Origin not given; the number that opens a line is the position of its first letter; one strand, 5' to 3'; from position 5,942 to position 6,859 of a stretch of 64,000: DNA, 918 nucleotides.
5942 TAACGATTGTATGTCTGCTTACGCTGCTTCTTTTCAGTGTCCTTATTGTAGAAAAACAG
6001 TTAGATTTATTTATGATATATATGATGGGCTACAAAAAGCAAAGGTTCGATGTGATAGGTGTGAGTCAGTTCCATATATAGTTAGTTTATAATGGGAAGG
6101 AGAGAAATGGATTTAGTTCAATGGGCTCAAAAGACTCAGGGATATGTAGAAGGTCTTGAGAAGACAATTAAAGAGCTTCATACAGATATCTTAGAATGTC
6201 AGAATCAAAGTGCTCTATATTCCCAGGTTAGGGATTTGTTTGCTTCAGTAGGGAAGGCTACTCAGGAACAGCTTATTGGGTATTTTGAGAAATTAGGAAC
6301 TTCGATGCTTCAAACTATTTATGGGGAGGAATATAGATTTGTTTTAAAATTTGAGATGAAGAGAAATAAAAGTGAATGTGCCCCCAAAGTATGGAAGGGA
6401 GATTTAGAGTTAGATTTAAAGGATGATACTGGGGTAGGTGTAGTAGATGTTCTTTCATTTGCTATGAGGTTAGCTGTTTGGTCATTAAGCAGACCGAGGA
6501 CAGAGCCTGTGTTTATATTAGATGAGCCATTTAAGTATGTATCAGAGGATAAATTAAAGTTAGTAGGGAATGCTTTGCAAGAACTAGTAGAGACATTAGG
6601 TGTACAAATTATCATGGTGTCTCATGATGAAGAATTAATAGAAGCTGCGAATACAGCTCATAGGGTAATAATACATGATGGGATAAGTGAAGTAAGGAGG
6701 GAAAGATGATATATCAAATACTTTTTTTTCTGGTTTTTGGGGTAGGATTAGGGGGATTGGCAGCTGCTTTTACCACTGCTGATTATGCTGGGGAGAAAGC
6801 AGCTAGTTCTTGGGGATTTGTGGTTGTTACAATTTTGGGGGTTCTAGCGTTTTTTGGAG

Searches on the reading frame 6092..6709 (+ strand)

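Call 23: search_protein_families(library=phrogs, proteins=[window:6092-6709:+], max_evalue=0.001)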
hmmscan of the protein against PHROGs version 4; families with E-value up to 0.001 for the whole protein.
window:6092-6709:+ (205 aa): 3 families
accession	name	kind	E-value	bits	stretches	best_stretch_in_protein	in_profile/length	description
phrog_15167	-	other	2.1e-23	83.8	1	14-202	20-209/211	ATPase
phrog_293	-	moron, auxiliary metabolic gene and host takeover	1.9e-06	27.2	1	140-194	569-620/1058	ABC transporter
phrog_77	-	DNA, RNA and nucleotide metabolism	1.7e-05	24.6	1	23-203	769-954/967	SbcC-like subunit of palindrome specific endonuclease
